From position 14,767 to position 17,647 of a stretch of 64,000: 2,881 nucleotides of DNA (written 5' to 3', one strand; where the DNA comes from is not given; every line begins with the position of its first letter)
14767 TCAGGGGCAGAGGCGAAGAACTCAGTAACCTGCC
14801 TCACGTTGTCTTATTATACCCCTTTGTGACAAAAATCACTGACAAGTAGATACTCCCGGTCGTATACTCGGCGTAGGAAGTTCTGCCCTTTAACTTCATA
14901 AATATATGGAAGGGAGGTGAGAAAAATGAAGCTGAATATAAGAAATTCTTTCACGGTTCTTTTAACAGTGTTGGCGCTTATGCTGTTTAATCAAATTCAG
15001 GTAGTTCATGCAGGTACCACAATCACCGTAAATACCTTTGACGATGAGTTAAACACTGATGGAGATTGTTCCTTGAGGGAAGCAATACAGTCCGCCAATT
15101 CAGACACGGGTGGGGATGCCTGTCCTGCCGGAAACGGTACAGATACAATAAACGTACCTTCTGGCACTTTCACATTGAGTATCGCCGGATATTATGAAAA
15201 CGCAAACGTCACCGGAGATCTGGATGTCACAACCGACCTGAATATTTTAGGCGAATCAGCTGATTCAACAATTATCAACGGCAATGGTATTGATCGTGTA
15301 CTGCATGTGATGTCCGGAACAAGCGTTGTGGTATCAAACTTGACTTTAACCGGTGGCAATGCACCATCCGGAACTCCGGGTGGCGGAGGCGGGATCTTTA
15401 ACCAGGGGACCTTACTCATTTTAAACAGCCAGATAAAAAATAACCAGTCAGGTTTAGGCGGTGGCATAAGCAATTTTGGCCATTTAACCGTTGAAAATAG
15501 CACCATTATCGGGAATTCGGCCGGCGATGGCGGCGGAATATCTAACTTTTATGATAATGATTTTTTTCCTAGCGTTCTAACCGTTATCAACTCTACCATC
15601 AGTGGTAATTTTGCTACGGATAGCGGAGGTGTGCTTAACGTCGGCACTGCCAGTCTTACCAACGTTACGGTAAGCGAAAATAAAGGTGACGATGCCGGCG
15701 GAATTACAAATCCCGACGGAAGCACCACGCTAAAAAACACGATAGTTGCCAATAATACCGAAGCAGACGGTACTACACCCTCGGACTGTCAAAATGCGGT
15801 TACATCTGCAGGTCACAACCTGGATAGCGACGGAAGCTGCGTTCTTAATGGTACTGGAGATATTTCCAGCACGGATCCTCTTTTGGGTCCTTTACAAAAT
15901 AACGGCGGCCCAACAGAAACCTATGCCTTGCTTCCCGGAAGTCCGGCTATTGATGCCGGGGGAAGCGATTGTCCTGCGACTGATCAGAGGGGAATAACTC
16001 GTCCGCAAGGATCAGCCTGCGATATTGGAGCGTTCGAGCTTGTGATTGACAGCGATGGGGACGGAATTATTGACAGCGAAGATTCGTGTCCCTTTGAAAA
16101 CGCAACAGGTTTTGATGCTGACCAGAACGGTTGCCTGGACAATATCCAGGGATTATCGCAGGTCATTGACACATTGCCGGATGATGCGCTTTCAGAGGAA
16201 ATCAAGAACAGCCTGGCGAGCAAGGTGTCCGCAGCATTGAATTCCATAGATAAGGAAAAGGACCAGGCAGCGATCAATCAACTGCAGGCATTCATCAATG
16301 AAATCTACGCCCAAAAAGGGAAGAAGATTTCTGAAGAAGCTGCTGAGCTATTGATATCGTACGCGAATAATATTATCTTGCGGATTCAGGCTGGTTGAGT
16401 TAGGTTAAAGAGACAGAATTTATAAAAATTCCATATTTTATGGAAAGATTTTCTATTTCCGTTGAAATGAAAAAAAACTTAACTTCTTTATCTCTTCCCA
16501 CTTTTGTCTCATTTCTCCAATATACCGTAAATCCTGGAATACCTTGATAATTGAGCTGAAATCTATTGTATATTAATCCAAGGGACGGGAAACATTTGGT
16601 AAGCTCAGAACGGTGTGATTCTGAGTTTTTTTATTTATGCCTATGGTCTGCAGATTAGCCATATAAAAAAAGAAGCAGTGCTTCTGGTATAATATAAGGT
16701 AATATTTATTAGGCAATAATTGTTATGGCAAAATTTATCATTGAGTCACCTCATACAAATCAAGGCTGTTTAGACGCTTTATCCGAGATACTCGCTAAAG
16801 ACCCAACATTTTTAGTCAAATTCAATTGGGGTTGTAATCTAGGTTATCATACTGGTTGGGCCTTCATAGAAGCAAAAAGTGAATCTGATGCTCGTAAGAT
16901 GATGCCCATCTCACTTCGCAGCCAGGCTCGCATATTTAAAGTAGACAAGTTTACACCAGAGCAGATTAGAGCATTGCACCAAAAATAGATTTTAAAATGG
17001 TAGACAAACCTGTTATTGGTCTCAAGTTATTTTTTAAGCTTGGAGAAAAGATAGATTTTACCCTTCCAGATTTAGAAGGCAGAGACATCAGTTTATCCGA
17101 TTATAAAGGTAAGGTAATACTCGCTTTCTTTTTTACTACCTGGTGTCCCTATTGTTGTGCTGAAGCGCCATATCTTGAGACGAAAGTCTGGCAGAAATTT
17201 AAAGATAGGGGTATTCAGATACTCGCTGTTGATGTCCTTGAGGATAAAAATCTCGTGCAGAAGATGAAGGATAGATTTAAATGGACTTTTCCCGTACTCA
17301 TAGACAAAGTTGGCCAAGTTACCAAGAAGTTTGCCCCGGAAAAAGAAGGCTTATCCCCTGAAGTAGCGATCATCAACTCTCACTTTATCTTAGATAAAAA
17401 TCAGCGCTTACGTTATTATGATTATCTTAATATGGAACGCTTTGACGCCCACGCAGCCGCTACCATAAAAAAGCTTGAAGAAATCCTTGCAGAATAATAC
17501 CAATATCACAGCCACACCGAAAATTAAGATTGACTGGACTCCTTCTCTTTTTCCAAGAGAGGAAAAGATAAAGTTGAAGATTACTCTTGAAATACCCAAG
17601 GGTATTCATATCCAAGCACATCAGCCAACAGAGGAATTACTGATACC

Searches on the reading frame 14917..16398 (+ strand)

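Call 28: search_protein_families(library=pfam, proteins=[window:14917-16398:+], max_evalue=0.001)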
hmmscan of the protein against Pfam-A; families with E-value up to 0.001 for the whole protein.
window:14917-16398:+ (493 aa): 1 family
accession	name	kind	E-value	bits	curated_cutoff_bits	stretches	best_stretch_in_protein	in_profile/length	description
PF22888.1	FIMAH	-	9.6e-09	36.1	24.8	1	423-487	15-80/81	FIMAH domain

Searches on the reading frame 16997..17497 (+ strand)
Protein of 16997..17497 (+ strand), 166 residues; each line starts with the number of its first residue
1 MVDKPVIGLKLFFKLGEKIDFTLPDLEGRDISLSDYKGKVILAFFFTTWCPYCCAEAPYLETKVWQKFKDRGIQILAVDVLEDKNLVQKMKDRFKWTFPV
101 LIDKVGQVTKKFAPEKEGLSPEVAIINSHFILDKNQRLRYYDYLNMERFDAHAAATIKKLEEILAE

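Call 60: search_protein_families(library=pfam, proteins=[window:16997-17497:+], max_evalue=0.001)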
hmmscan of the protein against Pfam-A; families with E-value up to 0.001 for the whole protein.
window:16997-17497:+ (166 aa): 5 families
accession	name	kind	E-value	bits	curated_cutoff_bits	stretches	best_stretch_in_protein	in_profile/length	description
PF00578.27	AhpC-TSA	-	9.9e-25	87.3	26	1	19-140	6-123/124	AhpC/TSA family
PF08534.16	Redoxin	-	9e-20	71.4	26.6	1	20-148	8-139/148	Redoxin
PF00085.26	Thioredoxin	-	5.7e-06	26.7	23.5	1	39-92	19-70/103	Thioredoxin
PF02630.20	SCO1-SenC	-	2.7e-05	24.6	22.8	1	20-80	3-65/134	SCO1/SenC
PF13098.12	Thioredoxin_2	-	0.00019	22.2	27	1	37-106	4-61/104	Thioredoxin-like domain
